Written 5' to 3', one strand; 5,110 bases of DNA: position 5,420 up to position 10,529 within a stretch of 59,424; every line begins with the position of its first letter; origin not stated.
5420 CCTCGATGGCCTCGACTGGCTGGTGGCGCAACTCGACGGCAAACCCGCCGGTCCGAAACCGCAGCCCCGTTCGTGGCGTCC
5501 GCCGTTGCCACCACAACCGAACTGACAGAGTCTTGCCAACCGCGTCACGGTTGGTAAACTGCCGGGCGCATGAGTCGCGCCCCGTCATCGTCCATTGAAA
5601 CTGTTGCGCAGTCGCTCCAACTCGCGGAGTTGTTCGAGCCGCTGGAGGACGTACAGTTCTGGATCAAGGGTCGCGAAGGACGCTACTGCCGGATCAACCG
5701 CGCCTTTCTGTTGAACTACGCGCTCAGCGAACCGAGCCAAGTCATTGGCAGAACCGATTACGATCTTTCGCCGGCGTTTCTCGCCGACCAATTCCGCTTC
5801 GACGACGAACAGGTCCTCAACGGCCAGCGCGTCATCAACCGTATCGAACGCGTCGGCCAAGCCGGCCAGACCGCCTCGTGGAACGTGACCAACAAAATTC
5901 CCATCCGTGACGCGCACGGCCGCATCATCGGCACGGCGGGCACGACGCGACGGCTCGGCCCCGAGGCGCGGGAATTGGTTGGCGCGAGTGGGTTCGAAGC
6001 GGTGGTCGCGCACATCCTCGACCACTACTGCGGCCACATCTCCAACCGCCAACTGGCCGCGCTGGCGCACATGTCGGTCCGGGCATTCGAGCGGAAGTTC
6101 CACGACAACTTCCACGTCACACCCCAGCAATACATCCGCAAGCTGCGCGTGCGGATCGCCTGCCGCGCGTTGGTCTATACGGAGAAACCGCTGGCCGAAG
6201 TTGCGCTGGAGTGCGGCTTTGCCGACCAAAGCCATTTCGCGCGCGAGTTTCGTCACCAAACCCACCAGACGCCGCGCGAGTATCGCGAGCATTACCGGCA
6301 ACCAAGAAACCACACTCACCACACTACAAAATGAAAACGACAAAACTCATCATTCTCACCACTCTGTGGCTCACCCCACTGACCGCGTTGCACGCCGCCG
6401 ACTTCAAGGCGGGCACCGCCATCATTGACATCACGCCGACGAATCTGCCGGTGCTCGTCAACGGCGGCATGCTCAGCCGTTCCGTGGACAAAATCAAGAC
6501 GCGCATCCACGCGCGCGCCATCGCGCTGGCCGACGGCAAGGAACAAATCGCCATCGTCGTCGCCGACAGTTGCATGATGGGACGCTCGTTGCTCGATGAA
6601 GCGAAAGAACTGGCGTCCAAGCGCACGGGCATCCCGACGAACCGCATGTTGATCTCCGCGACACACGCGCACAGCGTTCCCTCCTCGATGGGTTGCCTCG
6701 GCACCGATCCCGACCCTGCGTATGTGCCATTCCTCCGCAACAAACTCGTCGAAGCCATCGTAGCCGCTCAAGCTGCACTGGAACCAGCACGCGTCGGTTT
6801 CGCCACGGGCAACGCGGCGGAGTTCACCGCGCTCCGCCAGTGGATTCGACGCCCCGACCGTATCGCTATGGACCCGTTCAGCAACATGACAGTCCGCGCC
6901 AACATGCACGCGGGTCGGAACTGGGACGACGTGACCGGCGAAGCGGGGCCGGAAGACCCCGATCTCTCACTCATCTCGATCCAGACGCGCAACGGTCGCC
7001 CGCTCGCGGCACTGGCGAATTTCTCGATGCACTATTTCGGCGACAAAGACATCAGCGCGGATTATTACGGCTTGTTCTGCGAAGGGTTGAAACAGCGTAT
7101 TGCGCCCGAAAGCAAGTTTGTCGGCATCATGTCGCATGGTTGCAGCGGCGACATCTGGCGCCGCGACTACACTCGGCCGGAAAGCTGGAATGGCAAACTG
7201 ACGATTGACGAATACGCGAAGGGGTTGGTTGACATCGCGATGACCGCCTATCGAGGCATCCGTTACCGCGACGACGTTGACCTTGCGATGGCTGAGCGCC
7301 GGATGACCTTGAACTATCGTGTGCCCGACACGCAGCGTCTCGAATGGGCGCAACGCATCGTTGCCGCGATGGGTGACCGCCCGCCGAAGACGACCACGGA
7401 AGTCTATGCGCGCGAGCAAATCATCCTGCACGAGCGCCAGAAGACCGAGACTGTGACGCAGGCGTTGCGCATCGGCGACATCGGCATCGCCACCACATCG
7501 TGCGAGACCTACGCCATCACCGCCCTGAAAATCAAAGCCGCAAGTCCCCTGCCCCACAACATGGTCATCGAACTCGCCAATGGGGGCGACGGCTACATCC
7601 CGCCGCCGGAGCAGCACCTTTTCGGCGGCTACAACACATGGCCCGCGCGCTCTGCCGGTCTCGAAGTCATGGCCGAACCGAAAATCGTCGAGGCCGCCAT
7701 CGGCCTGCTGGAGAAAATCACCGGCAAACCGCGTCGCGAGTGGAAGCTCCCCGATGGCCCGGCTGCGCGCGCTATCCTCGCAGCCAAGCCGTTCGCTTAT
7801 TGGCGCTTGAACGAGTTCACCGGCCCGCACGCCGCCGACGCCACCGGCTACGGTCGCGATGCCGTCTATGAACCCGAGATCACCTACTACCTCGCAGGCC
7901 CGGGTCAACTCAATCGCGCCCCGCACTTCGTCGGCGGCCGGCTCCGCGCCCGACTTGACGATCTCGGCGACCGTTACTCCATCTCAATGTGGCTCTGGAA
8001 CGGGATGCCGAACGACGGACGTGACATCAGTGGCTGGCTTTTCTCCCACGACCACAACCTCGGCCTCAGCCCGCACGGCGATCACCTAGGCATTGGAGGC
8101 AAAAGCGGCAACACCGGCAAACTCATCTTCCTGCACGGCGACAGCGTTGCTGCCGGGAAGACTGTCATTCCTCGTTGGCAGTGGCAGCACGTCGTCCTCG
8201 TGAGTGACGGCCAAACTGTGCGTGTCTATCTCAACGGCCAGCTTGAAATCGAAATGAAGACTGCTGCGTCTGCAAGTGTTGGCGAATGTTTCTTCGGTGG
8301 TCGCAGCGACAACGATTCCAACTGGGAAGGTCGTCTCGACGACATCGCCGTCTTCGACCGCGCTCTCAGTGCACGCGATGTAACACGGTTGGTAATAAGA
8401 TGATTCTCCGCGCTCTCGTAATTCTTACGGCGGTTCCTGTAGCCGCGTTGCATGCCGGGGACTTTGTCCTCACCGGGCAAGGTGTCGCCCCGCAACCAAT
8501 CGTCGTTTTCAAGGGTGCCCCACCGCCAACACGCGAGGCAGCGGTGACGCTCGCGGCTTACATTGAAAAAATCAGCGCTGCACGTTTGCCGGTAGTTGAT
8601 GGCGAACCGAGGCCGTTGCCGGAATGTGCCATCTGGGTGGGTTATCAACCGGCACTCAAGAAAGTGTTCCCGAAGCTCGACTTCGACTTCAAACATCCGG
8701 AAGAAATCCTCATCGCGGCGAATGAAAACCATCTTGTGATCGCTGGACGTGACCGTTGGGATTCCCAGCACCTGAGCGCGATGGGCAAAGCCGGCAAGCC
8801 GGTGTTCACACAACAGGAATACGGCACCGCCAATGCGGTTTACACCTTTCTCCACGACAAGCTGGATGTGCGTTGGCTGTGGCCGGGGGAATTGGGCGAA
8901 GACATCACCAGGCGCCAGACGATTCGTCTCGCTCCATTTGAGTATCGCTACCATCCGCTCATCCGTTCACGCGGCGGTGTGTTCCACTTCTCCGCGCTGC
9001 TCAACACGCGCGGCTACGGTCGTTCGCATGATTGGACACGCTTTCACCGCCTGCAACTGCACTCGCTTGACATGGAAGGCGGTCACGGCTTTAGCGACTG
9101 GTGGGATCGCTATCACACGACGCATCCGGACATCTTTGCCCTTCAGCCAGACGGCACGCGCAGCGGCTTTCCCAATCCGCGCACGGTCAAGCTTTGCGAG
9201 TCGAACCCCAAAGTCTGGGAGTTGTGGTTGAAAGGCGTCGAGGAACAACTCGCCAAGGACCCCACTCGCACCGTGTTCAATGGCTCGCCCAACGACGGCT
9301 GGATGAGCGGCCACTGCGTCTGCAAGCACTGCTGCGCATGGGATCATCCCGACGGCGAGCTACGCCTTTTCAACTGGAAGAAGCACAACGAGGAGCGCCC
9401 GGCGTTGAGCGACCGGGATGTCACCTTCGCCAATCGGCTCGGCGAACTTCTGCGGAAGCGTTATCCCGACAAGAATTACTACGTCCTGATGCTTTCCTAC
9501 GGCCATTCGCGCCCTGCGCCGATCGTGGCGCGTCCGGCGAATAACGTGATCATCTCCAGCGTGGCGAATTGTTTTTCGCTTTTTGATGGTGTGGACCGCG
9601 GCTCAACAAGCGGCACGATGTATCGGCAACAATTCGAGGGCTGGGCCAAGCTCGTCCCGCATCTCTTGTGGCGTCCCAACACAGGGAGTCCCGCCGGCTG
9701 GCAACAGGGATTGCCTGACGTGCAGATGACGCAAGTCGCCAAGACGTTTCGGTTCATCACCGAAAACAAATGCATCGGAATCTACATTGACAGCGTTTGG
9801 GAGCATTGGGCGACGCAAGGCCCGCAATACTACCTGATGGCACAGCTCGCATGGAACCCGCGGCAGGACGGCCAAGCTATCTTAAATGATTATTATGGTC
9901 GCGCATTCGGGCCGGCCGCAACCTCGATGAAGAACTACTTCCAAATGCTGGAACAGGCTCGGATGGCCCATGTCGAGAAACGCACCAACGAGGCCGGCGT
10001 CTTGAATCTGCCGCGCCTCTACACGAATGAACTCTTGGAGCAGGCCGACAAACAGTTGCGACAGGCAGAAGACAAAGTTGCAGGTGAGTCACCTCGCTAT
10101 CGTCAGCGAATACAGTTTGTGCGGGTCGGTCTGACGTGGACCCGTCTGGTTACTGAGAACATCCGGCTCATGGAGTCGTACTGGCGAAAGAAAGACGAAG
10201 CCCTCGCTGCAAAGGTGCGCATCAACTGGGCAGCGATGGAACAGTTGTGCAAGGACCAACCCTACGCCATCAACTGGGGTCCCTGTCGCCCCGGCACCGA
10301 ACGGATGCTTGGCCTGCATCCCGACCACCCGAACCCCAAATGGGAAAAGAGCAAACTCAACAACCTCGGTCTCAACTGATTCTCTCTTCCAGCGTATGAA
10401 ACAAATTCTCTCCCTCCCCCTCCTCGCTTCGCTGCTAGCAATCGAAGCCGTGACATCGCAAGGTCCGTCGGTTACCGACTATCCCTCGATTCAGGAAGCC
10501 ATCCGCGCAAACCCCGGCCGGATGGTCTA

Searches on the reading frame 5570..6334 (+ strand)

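Call 14: search_protein_families(library=pfam, proteins=[window:5570-6334:+], max_evalue=0.001)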
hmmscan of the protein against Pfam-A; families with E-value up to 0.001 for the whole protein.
window:5570-6334:+ (254 aa): 3 families
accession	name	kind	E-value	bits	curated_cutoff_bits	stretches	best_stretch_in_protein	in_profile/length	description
PF12833.13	HTH_18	-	9.6e-26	90.3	33.6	1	162-240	1-79/80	Helix-turn-helix domain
PF00165.29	HTH_AraC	-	6.6e-16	58.4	26.6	1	204-239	7-41/42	Bacterial regulatory helix-turn-helix proteins, AraC family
PF08448.16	PAS_4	-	2.9e-13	50.4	23.1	1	32-128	10-104/110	PAS fold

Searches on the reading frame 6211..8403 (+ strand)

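Call 14: search_protein_families(library=pfam, proteins=[window:6211-8403:+], max_evalue=0.001)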
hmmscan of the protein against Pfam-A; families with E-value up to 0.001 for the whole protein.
window:6211-8403:+ (730 aa): 2 families
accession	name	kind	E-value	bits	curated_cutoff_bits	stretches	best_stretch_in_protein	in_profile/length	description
PF13385.13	Laminin_G_3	-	1.7e-15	57.9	27.6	1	587-724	17-150/151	Concanavalin A-like lectin/glucanases superfamily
PF04734.18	Ceramidase_alk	-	3.1e-06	26.5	32.1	1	65-160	1-101/509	Neutral/alkaline non-lysosomal ceramidase, N-terminal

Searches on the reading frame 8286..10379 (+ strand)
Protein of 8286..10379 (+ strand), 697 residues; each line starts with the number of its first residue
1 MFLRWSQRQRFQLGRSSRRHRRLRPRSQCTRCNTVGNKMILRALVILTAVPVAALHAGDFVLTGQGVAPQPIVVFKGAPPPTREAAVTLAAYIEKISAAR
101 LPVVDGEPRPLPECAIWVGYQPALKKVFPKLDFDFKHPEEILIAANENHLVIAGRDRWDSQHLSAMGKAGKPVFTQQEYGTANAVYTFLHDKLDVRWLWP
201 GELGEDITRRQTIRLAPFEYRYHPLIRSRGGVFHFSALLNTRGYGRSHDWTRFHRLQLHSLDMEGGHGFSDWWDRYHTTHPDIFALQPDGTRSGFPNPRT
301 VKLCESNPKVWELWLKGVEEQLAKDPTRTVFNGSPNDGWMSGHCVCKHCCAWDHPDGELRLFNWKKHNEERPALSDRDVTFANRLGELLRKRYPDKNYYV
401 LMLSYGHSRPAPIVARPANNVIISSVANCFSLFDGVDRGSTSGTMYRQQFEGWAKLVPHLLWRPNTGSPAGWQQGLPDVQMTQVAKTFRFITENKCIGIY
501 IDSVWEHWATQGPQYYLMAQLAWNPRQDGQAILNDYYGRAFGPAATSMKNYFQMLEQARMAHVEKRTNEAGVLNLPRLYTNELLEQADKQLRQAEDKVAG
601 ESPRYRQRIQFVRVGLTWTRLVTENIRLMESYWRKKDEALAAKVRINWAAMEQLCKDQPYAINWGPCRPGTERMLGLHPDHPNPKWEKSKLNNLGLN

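Call 7: search_protein_families(library=pfam, proteins=[window:8286-10379:+], max_evalue=0.01)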
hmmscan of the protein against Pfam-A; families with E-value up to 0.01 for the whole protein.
window:8286-10379:+ (697 aa): 2 families
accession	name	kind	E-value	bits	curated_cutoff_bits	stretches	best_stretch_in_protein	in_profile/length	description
PF16126.11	DUF4838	-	1.3e-37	130.1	26.6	1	250-552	43-324/325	Domain of unknown function (DUF4838)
PF07477.17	Glyco_hydro_67C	-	0.0025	17.8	27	1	515-571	10-65/223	Glycosyl hydrolase family 67 C-terminus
